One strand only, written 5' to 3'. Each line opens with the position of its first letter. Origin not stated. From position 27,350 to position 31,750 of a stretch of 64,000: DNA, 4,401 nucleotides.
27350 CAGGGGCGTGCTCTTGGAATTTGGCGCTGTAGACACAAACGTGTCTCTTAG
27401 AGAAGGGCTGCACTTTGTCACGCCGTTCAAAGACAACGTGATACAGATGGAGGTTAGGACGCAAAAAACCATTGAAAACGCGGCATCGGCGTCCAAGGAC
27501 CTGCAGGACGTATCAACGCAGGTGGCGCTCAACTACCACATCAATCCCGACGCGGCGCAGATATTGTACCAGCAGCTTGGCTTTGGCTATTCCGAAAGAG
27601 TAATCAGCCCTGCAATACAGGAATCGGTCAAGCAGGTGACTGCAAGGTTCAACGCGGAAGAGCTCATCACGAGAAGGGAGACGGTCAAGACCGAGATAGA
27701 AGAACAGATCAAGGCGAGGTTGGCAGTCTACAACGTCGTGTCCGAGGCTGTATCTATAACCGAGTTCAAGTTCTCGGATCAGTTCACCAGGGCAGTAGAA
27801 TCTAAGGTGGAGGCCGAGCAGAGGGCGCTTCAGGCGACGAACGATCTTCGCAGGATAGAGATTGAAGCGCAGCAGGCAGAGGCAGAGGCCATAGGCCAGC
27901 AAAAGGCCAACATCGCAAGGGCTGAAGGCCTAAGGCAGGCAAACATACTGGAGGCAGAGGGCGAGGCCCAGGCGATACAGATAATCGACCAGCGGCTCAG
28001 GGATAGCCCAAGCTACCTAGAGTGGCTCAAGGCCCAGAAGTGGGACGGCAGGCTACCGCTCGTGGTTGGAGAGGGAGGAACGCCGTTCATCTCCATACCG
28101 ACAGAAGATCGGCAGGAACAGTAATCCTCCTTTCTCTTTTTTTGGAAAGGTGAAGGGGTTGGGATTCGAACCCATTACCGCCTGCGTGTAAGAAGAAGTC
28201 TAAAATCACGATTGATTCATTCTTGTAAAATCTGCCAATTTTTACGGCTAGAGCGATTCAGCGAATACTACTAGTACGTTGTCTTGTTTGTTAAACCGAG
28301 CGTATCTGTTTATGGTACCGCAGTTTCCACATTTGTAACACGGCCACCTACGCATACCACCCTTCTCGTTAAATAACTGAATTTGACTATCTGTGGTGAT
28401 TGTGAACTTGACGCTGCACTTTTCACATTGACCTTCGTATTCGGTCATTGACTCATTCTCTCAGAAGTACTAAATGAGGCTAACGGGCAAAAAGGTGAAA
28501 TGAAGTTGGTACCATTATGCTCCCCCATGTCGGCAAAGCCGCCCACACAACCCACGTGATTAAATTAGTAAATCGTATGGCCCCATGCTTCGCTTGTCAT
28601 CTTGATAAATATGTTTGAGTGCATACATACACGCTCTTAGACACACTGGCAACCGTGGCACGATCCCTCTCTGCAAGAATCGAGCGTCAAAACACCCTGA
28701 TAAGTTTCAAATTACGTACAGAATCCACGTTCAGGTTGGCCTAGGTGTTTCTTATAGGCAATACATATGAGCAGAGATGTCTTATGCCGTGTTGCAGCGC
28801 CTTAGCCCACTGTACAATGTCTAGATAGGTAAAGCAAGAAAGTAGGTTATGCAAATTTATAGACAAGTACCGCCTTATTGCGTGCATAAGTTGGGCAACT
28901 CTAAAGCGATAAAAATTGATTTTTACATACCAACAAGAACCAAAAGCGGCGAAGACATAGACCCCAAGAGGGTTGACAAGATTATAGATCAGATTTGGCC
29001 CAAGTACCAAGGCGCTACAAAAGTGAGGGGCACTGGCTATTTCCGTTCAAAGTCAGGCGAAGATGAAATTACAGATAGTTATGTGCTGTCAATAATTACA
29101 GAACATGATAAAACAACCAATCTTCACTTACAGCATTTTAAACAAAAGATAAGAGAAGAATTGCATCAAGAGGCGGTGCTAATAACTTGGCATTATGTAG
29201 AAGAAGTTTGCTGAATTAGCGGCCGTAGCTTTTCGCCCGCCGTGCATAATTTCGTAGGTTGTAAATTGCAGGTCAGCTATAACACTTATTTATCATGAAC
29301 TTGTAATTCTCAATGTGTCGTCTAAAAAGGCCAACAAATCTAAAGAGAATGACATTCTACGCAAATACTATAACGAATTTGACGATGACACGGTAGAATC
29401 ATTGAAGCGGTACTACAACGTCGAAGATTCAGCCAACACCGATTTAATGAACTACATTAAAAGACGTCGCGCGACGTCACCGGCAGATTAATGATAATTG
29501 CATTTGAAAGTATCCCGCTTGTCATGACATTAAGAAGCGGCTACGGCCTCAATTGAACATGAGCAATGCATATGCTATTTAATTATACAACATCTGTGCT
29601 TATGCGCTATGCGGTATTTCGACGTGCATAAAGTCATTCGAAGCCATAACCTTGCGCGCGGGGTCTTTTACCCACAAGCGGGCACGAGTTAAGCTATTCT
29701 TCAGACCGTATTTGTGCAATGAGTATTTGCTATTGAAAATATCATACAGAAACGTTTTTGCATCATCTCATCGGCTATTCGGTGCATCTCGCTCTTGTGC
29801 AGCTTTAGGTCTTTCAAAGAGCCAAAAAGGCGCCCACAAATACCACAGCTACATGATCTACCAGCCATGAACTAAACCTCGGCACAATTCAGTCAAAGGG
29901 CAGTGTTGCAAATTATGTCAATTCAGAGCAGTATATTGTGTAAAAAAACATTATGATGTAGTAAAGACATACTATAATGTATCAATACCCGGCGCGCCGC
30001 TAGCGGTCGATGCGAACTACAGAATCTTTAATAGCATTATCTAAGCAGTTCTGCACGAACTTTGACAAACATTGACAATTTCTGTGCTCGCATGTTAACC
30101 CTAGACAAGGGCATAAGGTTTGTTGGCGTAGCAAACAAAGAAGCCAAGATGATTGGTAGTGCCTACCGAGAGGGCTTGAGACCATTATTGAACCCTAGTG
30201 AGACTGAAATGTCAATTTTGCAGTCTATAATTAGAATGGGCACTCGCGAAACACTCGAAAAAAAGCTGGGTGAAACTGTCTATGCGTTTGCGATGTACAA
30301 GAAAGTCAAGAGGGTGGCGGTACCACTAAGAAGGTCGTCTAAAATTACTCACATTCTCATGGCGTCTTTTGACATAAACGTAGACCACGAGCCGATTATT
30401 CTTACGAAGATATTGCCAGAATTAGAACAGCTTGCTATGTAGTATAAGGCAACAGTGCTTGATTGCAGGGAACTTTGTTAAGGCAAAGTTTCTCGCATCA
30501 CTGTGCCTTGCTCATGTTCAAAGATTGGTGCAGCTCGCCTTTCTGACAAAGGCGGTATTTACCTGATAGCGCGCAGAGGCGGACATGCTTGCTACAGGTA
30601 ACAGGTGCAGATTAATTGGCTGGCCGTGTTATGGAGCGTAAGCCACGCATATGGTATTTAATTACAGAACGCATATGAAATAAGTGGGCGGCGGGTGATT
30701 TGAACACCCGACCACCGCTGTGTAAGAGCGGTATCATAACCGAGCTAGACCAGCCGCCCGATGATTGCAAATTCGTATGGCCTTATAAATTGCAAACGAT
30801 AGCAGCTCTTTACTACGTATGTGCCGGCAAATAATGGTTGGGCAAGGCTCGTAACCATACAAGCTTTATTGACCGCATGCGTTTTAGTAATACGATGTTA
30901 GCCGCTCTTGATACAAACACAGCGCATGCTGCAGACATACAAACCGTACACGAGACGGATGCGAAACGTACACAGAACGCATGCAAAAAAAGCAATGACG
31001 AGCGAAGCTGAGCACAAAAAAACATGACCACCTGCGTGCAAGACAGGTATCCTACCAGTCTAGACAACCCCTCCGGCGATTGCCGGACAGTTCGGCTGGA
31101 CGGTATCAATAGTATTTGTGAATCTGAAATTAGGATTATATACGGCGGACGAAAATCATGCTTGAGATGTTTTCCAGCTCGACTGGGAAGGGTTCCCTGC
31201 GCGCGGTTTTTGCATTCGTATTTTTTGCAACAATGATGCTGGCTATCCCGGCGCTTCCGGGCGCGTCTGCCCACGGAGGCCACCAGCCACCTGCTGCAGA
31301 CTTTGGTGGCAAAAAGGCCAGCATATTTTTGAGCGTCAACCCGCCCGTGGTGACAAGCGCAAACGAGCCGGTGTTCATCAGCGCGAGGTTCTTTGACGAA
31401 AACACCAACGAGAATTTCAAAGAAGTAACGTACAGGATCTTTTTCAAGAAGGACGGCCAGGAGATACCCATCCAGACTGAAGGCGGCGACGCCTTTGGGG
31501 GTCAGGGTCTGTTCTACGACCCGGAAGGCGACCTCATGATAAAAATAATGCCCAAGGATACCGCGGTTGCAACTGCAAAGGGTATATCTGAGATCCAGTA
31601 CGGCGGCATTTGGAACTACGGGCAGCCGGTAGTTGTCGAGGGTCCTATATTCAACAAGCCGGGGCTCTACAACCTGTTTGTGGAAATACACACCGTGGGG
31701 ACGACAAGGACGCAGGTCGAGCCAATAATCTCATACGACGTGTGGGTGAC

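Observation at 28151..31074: A tRNA-Val-like gene split by a ~2.8 kb AT-rich insertion that carries its own intact tRNA-Val(UAC)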

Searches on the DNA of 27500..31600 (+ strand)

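Call 6: search_rna_families(source=window, start=27500, end=31600, threshold=evalue, max_evalue=10, show_alignments=4)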
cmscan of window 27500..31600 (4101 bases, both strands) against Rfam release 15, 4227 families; matches with E-value up to 10: 3.
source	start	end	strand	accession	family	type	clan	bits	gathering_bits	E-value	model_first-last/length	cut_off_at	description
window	30685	30759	-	RF00005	tRNA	Gene; tRNA;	CL00001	57.6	29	5.2e-11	1-71/71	no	tRNA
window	30652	30748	-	RF00233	Tymo_tRNA-like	Cis-reg;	-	18.8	40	1.1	1-84/84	no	Tymovirus/Pomovirus/Furovirus tRNA-like 3' UTR element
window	30460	30501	+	RF00716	mir-3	Gene; miRNA;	CL00084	18.5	54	7.8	1-74/74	no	mir-3 microRNA precursor family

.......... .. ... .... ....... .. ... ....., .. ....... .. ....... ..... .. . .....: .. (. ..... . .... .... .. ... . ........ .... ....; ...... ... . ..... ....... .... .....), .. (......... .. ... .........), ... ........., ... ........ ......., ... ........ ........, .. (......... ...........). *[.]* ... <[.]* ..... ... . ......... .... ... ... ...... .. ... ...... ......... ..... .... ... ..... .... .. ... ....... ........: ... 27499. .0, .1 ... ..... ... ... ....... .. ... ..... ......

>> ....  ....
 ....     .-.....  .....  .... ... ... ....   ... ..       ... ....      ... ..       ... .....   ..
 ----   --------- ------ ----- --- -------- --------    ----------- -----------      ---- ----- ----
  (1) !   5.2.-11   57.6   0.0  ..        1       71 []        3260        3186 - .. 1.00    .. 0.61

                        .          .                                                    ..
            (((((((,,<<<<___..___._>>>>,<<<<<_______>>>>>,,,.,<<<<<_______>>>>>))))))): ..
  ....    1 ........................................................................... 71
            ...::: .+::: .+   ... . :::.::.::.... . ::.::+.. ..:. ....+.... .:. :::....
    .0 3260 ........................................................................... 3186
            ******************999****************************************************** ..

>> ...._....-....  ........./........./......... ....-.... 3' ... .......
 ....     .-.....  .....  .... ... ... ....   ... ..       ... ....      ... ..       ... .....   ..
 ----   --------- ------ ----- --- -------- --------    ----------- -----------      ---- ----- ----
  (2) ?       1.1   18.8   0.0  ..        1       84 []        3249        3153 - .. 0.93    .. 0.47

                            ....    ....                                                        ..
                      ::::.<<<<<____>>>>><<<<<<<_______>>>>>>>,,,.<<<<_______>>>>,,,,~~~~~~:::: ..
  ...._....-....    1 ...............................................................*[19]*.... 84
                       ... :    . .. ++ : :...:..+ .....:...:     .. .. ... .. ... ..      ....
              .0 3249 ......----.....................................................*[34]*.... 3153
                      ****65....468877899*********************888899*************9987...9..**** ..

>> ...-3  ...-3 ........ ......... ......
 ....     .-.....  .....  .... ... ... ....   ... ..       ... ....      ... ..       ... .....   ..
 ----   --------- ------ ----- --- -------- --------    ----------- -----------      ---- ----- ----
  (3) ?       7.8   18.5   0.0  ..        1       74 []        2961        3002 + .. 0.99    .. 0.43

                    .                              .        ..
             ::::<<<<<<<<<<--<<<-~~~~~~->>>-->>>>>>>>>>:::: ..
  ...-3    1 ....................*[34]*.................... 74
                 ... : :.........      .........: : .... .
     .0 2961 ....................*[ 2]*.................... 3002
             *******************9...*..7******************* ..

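Call 48: search_rna_families(source=L029, start=2000, end=8000, threshold=evalue, max_evalue=10, show_alignments=3)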
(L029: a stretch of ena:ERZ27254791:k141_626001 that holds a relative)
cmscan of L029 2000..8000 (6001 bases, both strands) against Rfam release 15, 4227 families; matches with E-value up to 10: 5.
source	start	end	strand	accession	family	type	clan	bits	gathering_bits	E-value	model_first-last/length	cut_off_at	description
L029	7662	7711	+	RF01524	TB10Cs1H3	Gene; snRNA; snoRNA; HACA-box;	-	22.6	50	0.22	1-73/73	no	Trypanosomatid snoRNA TB10cs1H3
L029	2264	2331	+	RF04091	mir-72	Gene; miRNA;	CL00133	19.7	60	0.97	1-70/70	no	mir-72 microRNA precursor family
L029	5294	5419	-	RF02204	WT1-AS_2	Gene; lncRNA;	-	16.2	45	9.6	1-137/137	no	WT1 antisense RNA conserved region 2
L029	5772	5795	+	RF04305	HCV_SL1412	Cis-reg;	-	15.9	38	9.3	1-48/48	no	Hepatitis C virus stem-loop SL1412 RNA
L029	6552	6575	+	RF01145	sR14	Gene; snRNA; snoRNA; CD-box;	-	12.5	38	9.4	1-54/54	no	Small nucleolar RNA sR14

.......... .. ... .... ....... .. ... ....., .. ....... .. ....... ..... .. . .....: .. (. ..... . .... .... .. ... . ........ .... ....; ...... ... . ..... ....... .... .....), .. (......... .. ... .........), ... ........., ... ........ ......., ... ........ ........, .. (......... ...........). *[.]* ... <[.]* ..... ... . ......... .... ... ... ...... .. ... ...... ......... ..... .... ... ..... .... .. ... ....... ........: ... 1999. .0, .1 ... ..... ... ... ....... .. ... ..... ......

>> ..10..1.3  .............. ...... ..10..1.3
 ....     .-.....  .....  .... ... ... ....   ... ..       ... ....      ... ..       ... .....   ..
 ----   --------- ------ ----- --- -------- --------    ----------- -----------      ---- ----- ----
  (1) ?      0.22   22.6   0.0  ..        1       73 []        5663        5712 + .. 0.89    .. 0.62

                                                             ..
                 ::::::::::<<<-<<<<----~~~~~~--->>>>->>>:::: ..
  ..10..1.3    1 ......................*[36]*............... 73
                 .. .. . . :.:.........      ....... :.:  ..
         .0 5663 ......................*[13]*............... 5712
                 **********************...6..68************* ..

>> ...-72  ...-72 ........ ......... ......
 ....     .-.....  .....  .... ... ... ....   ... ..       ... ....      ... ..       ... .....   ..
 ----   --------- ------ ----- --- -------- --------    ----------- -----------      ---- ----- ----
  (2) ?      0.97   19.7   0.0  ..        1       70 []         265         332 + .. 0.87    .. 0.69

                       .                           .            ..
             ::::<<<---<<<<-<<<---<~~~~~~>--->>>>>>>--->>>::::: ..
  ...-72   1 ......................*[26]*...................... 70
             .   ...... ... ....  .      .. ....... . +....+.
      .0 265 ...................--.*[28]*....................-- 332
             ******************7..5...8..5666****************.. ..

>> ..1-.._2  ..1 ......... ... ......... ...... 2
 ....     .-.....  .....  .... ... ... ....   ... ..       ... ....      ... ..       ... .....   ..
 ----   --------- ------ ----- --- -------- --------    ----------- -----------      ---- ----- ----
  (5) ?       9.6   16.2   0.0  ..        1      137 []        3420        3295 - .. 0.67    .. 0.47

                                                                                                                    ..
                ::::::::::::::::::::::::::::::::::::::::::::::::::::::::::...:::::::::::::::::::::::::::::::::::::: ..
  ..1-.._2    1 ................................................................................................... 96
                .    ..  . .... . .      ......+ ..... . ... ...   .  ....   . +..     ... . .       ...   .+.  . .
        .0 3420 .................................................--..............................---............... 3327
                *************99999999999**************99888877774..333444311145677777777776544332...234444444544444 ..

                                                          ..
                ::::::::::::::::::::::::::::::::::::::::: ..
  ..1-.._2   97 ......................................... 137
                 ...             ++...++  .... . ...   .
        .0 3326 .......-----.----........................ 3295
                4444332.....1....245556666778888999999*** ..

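Call 75: search_rna_families(source=window, start=28120, end=28240, threshold=evalue, max_evalue=10, show_alignments=2)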
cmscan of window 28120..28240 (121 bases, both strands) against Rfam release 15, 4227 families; matches with E-value up to 10: 5.
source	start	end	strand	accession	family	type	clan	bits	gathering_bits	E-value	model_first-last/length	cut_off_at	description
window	28189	28229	-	RF04347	Plastid-ccsA-ndhD-2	Cis-reg;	-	14.8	51.5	1.5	1-53/53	no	Plastid-ccsA-ndhD-2 3UTR RNA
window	28161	28173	+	RF04351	Plastid-psbl-rps4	Cis-reg;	-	13.5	68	1.6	11-23/53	no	Plastid-psbl-rps4 3UTR RNA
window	28172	28200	-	RF02150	MESTIT1_3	Gene; lncRNA;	-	9.7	60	4.6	71-99/99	no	MEST intronic transcript 1, antisense RNA conserved region 3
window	28148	28203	-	RF00233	Tymo_tRNA-like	Cis-reg;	-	9.2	40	8.3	1-84/84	no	Tymovirus/Pomovirus/Furovirus tRNA-like 3' UTR element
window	28160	28174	-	RF00023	tmRNA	Gene;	CL00001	7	47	0.26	348-362/374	no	transfer-messenger RNA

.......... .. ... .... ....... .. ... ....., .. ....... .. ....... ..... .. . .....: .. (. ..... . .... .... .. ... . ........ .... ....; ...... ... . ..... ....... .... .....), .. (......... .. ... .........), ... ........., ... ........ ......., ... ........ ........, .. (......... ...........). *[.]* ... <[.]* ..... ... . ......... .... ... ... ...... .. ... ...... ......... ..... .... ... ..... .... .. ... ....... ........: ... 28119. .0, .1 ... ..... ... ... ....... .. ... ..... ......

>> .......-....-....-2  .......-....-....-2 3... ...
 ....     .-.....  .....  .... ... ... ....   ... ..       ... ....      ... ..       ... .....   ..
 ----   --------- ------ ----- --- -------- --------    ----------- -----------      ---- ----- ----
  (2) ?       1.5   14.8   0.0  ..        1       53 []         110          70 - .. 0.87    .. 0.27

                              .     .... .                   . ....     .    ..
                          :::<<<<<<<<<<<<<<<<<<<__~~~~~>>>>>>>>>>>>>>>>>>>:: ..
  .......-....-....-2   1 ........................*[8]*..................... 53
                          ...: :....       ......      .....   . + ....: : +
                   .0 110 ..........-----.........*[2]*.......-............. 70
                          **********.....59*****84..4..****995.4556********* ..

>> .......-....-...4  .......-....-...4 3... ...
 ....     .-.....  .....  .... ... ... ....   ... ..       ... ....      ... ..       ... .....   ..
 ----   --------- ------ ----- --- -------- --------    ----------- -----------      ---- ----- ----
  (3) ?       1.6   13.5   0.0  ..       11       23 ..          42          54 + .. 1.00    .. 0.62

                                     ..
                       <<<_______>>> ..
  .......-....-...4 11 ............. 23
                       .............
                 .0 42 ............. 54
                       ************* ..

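Call 76: search_rna_families(source=window, start=30990, end=31110, threshold=evalue, max_evalue=10, show_alignments=2)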
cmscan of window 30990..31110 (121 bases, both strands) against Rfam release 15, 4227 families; matches with E-value up to 10: 4.
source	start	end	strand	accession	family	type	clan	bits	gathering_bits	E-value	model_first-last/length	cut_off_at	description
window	31005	31074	-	RF00005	tRNA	Gene; tRNA;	CL00001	15.9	29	0.47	1-71/71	no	tRNA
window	30990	31009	+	RF01648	ceN65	Gene; snRNA; snoRNA; CD-box;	-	13.6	48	1.2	1-65/65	no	Caenorhabditis snoRNA ceN65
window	30991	31013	+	RF01152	sR1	Gene; snRNA; snoRNA; CD-box;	-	7.5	45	6.3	27-57/57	no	Small nucleolar RNA sR1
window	30990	31051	+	RF02777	OppA_thermometer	Cis-reg; thermoregulator;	-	6.8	290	5.8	241-304/304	5'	OppA 5' UTR thermometer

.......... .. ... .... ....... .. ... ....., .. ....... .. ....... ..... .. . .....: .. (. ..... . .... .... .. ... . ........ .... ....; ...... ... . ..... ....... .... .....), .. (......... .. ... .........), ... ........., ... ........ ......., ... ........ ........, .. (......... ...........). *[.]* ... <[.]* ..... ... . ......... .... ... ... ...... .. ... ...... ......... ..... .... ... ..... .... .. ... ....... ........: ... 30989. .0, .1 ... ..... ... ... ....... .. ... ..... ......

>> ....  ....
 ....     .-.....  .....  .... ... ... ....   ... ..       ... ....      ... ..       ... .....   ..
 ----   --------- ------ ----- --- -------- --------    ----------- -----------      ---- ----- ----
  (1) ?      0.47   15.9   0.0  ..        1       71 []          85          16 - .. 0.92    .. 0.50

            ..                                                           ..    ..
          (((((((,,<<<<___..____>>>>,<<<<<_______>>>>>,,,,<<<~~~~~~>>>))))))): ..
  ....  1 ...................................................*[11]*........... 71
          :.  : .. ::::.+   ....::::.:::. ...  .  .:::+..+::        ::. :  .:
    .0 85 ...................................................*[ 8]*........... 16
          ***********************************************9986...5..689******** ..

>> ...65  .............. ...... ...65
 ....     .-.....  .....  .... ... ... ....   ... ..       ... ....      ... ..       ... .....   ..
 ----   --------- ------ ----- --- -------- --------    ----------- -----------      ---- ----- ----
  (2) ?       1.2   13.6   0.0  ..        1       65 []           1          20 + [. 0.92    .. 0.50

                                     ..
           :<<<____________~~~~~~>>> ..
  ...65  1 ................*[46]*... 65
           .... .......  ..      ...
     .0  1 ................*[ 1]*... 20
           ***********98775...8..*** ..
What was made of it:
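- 31023..31074 (-): 5' fragment of tRNA-type gene X: positions 1-51, anticodon triplet TGC in this copy, followed directly by T7. The Rfam tRNA model gives 15.9 bits over 31005-31074 (call 76).
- On tRNA-targeting integrative element (tyrosine-recombinase type): Rfam gives only 15.9 bits (call 76).
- Checked: The Rfam tRNA model gives 15.9 bits (E = 0.47) over 31005-31074 and nothing for the 3' half (calls 75, 76).
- Tried and rejected: Rfam can force a 70-nt alignment at 15.9 bits (call 76).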

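Call 92: search_dna_similar(query=window:28194-31022:+, collection=phages, mode=distant, max_rows=8)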
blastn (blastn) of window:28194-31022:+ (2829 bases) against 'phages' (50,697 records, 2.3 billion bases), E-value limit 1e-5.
No match.

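Call 93: search_dna_similar(query=window:28194-31022:+, collection=plasmids, mode=distant, max_rows=8)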
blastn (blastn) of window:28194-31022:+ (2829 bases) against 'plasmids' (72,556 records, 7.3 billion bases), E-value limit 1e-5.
No match.
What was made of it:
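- Tried and rejected: No blastn match in phage or plasmid collections (calls 92, 93).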

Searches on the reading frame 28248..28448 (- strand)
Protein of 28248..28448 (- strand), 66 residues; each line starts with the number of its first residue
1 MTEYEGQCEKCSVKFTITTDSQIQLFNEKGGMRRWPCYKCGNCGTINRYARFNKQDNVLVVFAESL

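Call 20: search_protein_families(library=pfam, proteins=[window:28248-28448:-], max_evalue=1)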
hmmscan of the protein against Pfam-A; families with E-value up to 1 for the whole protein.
window:28248-28448:- (66 aa): 5 families
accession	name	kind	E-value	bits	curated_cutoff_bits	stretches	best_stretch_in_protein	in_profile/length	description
PF23550.1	zf_Tbcl_Rhp7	-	0.00032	20.6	27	1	7-19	6-18/39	DNA repair protein rhp7 treble clef domain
PF13187.11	Fer4_9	-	0.027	14.9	27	1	7-43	7-43/52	4Fe-4S dicluster domain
PF09723.15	Zn_ribbon_8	-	0.13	12.8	34.4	0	38-47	6-16/41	Zinc ribbon domain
PF16622.11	zf-C2H2_11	-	0.65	10.1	27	0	7-16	6-15/29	zinc-finger C2H2-type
PF13719.11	Zn_ribbon_5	-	0.98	9.7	29.3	0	7-43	4-31/37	zinc-ribbon domain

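Call 21: search_protein_families(library=phrogs, proteins=[window:28248-28448:-], max_evalue=1)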
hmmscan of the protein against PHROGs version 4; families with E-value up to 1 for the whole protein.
window:28248-28448:- (66 aa): 6 families
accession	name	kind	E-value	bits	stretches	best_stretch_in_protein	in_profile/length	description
phrog_5602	-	unknown function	0.0017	19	1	8-48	21-53/60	-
phrog_10675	-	unknown function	0.032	15.4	1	4-51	4-45/98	-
phrog_17068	-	unknown function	0.056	14.6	1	37-53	34-50/52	-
phrog_9028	-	unknown function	0.18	13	1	9-54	38-83/104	-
phrog_32948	-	unknown function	0.24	12.5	0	5-29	89-113/124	-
phrog_4446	-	unknown function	0.32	11.6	1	2-49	141-188/204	-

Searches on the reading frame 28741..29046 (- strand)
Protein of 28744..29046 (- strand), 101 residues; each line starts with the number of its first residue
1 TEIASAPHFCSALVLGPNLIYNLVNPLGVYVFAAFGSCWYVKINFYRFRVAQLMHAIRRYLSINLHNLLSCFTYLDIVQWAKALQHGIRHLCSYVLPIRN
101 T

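Call 20: search_protein_families(library=pfam, proteins=[window:28741-29010:-], max_evalue=1)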
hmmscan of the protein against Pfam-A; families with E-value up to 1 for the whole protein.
window:28741-29010:- (89 aa): 0 families

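Call 54: search_protein_families(library=pfam, proteins=[window:28744-29046:-], max_evalue=1)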
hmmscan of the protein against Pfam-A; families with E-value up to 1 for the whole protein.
window:28744-29046:- (101 aa): 0 families
